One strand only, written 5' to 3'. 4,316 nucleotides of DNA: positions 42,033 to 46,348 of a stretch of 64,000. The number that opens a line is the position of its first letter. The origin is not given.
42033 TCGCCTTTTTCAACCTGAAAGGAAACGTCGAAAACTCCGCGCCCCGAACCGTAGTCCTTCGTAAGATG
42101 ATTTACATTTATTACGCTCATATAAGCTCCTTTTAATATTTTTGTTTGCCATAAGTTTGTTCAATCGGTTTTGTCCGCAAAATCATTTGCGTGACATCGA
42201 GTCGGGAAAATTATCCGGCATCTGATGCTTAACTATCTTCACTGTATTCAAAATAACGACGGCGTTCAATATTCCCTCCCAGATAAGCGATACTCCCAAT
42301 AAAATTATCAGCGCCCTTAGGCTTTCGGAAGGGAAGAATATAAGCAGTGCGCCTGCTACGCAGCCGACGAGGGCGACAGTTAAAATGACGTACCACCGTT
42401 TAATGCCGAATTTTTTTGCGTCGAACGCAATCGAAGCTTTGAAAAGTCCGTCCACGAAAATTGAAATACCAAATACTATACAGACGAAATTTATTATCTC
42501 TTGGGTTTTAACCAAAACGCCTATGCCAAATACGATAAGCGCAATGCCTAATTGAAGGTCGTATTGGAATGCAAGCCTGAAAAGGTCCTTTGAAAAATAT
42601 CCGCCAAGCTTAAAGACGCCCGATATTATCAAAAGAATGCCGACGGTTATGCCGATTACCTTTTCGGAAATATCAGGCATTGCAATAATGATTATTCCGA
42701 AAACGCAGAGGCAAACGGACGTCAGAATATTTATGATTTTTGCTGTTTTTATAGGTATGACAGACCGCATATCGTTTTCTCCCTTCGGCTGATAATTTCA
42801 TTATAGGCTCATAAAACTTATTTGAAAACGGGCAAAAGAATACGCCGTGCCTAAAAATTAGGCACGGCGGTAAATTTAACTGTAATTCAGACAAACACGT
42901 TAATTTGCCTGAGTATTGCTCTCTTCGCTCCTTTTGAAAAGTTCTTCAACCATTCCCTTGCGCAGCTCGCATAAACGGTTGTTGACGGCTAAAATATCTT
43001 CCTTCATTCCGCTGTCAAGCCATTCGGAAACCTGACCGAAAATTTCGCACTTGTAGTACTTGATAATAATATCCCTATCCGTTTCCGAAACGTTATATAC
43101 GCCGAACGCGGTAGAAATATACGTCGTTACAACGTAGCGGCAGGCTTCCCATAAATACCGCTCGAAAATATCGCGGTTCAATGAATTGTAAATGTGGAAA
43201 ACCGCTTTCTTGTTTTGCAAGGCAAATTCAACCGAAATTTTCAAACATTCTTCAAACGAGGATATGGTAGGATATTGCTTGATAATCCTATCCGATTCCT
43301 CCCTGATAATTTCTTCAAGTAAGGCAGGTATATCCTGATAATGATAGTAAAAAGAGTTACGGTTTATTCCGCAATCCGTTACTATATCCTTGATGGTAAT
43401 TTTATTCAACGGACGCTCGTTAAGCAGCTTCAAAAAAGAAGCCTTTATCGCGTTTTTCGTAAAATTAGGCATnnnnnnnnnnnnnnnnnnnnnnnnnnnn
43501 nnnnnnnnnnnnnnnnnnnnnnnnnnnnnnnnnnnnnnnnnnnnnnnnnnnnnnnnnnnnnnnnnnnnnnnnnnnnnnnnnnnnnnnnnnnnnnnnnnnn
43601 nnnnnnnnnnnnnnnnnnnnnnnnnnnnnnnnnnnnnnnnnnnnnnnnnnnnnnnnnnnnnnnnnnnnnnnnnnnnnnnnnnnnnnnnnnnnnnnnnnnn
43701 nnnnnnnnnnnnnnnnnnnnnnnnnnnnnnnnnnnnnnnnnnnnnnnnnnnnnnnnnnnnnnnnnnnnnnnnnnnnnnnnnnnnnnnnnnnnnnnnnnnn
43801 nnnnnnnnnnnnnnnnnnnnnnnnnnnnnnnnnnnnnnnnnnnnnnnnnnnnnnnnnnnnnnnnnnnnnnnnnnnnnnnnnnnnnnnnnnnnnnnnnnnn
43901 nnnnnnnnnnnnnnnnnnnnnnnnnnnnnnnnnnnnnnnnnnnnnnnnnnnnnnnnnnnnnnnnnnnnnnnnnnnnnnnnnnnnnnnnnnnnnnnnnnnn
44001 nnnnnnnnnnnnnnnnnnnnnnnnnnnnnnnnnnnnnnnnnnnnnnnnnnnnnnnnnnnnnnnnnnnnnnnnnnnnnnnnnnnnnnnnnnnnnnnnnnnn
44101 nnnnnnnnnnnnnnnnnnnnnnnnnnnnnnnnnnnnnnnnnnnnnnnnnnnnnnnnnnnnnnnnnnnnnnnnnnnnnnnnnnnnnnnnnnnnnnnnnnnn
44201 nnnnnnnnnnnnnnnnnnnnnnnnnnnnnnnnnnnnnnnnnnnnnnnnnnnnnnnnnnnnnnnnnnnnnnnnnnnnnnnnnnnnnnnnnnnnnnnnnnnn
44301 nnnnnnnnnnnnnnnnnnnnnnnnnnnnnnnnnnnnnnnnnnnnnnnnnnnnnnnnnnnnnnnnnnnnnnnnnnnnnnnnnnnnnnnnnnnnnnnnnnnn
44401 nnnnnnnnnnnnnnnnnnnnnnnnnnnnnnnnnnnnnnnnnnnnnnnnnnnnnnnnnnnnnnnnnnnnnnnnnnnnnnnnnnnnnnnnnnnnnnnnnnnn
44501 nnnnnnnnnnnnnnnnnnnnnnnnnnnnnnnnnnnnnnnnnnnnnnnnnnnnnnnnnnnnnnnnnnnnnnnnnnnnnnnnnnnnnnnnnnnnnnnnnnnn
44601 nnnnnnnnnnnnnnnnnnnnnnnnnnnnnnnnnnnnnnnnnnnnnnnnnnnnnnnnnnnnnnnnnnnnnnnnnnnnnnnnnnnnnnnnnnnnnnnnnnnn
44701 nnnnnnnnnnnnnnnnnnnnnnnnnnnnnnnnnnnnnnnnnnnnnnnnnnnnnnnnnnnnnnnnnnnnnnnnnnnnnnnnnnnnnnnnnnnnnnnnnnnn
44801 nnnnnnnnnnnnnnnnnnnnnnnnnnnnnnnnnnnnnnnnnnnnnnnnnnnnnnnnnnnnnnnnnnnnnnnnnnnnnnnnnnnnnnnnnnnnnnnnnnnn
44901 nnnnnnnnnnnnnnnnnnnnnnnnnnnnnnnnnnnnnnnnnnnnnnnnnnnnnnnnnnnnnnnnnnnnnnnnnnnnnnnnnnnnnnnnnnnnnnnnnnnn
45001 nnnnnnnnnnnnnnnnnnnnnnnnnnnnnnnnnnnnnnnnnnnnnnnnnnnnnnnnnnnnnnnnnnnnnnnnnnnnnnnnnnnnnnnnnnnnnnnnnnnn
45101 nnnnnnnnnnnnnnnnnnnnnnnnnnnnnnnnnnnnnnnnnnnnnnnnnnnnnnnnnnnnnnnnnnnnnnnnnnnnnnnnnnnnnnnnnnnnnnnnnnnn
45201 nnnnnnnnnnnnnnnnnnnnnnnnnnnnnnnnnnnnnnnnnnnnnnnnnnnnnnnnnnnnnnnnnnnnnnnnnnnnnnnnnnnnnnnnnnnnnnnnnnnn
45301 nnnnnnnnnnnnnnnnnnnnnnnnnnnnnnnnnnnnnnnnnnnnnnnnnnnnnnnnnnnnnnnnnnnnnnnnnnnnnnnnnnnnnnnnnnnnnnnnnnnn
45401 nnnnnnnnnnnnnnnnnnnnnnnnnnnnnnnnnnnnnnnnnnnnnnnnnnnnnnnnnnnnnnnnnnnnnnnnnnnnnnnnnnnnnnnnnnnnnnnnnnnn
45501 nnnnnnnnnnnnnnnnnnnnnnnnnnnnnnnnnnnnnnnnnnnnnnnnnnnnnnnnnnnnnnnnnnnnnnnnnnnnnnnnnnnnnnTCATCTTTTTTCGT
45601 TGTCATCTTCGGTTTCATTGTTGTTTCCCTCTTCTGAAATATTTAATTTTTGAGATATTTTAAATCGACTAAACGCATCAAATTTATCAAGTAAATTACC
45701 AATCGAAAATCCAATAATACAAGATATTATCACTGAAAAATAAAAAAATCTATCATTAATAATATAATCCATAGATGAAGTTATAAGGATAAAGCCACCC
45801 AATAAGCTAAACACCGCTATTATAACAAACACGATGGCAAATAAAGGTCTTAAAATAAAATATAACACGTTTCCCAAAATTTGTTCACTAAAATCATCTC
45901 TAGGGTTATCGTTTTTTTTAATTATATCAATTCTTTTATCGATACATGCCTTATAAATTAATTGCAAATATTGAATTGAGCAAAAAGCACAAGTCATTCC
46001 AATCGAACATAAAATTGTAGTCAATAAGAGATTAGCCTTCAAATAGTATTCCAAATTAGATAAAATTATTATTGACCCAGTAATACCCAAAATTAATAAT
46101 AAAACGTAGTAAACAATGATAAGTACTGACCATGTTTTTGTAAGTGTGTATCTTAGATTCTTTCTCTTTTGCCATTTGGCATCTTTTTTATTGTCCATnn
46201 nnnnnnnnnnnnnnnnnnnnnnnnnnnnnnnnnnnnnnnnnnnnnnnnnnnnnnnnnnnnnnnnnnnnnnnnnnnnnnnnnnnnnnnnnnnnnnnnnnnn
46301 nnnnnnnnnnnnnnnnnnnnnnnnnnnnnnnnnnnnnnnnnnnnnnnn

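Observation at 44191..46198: Candidate novel system: 4-TM protein translationally coupled to a kinase-Nudix fusion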

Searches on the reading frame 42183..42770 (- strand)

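Call 4: search_protein_families(library=pfam, proteins=[window:42183-42770:-], max_evalue=0.1)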
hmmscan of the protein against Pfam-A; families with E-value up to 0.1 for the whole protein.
window:42183-42770:- (195 aa): 1 family
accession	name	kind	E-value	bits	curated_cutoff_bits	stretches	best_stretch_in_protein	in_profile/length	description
PF03729.18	DUF308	-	1.8e-20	73.4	25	3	17-86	2-72/73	Short repeat of unknown function (DUF308)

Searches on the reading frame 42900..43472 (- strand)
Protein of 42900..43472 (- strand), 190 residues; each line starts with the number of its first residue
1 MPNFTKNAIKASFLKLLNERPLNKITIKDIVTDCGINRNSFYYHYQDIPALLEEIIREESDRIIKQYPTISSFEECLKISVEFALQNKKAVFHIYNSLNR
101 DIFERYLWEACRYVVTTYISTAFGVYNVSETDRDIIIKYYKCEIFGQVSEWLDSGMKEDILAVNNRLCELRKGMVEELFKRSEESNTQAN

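Call 4: search_protein_families(library=pfam, proteins=[window:42900-43472:-], max_evalue=0.1)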
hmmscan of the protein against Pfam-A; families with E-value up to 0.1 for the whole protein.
window:42900-43472:- (190 aa): 4 families
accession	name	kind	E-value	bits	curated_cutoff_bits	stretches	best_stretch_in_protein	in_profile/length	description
PF14278.11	TetR_C_8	-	1e-14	54.9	26.1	1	76-170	6-100/103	Transcriptional regulator C-terminal region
PF00440.29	TetR_N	-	2.6e-06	27.5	24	1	15-55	7-47/47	Bacterial regulatory proteins, tetR family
PF19776.5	DUF6262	-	0.0094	16.6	29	1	23-67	32-74/110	Family of unknown function (DUF6262)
PF12980.13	DUF3864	-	0.027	15.2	27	0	44-69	54-79/80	Domain of Unknown Function with PDB structure (DUF3864)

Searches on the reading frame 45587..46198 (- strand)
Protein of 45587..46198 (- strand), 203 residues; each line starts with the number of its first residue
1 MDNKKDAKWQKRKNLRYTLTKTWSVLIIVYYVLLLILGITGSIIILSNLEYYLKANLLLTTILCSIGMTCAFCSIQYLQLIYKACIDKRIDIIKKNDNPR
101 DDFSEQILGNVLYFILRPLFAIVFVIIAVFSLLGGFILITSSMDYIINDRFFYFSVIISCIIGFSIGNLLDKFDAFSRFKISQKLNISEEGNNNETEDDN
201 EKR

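Call 4: search_protein_families(library=pfam, proteins=[window:45587-46198:-], max_evalue=0.1)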
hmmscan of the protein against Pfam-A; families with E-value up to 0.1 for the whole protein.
window:45587-46198:- (203 aa): 0 families

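Call 5: search_protein_families(library=padloc, proteins=[window:45587-46198:-], max_evalue=0.1)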
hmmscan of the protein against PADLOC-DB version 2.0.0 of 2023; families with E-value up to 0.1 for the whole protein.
window:45587-46198:- (203 aa): 0 families

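Call 6: search_protein_families(library=ncbifam, proteins=[window:45587-46198:-], max_evalue=0.1)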
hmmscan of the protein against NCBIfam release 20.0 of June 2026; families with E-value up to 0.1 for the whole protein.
window:45587-46198:- (203 aa): 1 family
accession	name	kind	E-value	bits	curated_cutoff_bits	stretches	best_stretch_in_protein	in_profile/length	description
NF001101.0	PRK00134.1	equivalog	0.017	15.5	95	1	107-170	40-102/104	fluoride efflux transporter family protein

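Call 7: search_protein_families(library=phrogs, proteins=[window:45587-46198:-], max_evalue=0.1)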
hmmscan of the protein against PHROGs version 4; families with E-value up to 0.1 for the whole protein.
window:45587-46198:- (203 aa): 0 families

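Call 28: find_homologous_proteins(query=window:45587-46198:-, max_evalue=0.001)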
Query window:45587-46198:- (203 aa): 3 proteins with E <= 0.001 among 260 candidates.
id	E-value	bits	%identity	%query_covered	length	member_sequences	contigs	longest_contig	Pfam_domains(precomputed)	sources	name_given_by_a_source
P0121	1.2e-125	435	100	100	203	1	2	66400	-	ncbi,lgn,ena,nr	ncbi:MAG: hypothetical protein K2I30_05010 [Clostridia bacterium]|nr:hypothetical protein [Clostridi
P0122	6.9e-90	318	77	91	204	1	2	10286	-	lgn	-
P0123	1.5e-29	121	39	86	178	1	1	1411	-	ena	-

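Call 30: find_homologous_proteins(query=A2, max_evalue=0.001)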
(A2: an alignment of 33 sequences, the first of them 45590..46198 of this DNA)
Query A2 (33 sequences) (203 aa, profile of the alignment): 39 proteins with E <= 0.001 among 8000 candidates.
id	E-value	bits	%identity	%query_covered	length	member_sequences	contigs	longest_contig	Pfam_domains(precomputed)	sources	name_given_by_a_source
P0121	5.2e-51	191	100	100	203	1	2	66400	-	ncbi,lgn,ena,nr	ncbi:MAG: hypothetical protein K2I30_05010 [Clostridia bacterium]|nr:hypothetical protein [Clostridi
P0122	5.6e-51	191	77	91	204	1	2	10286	-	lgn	-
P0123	3.3e-50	188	39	86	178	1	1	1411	-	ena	-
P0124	5.6e-48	181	27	77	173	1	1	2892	-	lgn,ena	-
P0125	7.4e-48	180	29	75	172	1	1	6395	-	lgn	-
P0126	8.9e-48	180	27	81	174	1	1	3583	-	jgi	jgi:hypothetical protein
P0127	2.0e-46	176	26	90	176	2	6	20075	-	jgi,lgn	jgi:hypothetical protein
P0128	2.7e-44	169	32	84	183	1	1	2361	-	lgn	-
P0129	6.7e-44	168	26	86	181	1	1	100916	-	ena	-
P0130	7.1e-44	168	28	82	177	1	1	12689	-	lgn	-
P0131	8.4e-44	167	28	80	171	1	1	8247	-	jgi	jgi:hypothetical protein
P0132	8.4e-44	167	25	89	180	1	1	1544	-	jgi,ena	-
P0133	8.6e-44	167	32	78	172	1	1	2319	-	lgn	-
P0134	1.1e-43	167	30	81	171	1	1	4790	-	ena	-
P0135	7.0e-43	164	31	78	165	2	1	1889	-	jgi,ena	-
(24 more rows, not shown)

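Call 40: predict_structure(alignment_id=A3)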
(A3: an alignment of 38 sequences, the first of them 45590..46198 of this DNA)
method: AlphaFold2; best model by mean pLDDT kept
length: 203 residues; sequences in the alignment: 38
mean_pLDDT: 82.7   pTM: 0.75
mean pLDDT of the five models: 82.7, 81.5, 81.2, 78.8, 77.2
residues with pLDDT >= 90: 82; 70-90: 72; 50-70: 49; < 50: 0
segments of 3 or more residues with pLDDT < 50: none
pLDDT, mean of each block of 10 residues (from residue 1): 56 61 91 97 94 88 96 94 80 60 77 91 94 86 77 94 91 88 79 65 64
secondary structure, 60 per line:
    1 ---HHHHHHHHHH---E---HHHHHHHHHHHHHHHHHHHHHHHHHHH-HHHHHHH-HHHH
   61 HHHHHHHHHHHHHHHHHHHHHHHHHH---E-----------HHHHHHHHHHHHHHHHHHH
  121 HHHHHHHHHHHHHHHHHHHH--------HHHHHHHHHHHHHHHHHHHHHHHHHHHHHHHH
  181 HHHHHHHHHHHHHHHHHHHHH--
elements in order: H4-13 H21-47 H49-55 H57-86 H102-140 H149-201

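Call 44: fold_search(model_id=the predicted structure, library=pdb)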
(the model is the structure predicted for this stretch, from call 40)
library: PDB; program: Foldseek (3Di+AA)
matches with E <= 10: 472; with E <= 0.001: 0
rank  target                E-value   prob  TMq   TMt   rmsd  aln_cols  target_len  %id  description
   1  7y64_D                4.0e-01  0.60  0.31  0.24  10.2       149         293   10  Cryo-EM structure of C5a-bound C5aR1 in complex with Gi protein (released 2023-03-01)
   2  6iko_A                5.0e-01  0.16  0.21  0.15  38.8       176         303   10  Crystal structure of mouse GAS7cb (released 2019-10-16)
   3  7y66_D                5.2e-01  0.54  0.32  0.25  10.0       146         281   11  Cryo-EM structure of BM213-bound C5aR1 in complex with Gi protein (released 2023-03-01)
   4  9kxs_A                5.8e-01  0.54  0.31  0.25   9.9       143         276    9  Structure of EP67 bound mouse C5aR1 in complex with Go (released 2025-11-26)
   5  9m8k_R                5.8e-01  0.33  0.30  0.24  11.2       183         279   14  cryo-EM structure of human TAS2R4 with oligopeptide (released 2026-03-18)
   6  8k4n_D                5.8e-01  0.20  0.21  0.19   9.7       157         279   23  Structure of GPR34-Gi complex (released 2023-10-25)
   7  6gps                  6.5e-01  0.41  0.30  0.21   9.3       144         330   17  CRYSTAL STRUCTURE OF CCR2A IN COMPLEX WITH MK-0812 (released 2019-01-02)
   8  8r98_A                7.6e-01  0.30  0.29  0.22  17.9       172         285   14  Crystal structure of the cryorhodopsin CryoR2 at pH 4.6, type B crystals, illuminated state (released 2024-12-11)
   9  9eah_A                8.0e-01  0.51  0.33  0.20   8.8       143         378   12  Structure of nanobody AT209 in complex with the olmesartan-bound angiotensin II type I receptor (AT1R) (released 2025-03-05)
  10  9vj5_R                8.0e-01  0.30  0.29  0.24   9.7       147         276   12  Cryo-EM structure of 5-HT1AR-GoA in complex with gepirone (released 2025-11-12)
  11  8xog_R                8.0e-01  0.18  0.21  0.18  10.0       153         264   13  Cryo-EM structure of apo-GPR30-Gq complex structure (released 2024-04-10)
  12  9u4y_R                9.0e-01  0.38  0.32  0.26   9.2       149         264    9  cryo-EM structure of Xenopus laevis GnRHR bound with mammal GnRH (released 2025-06-11)
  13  8zh8_R                9.0e-01  0.21  0.29  0.21  10.5       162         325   11  Human GPR103 -Gq complex bound to QRFP26 (released 2024-07-03)
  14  8r0p_A                1.0e+00  0.20  0.27  0.21  18.8       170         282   15  Cryo-EM structure of the microbial rhodopsin CryoR2 at pH 8.0 in detergent (released 2025-05-14)
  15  7ew2_R                1.1e+00  0.51  0.34  0.26   8.9       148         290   18  Cryo-EM structure of pFTY720-bound Sphingosine 1-phosphate receptor 3 in complex with Gi protein (released 2021-09-29)
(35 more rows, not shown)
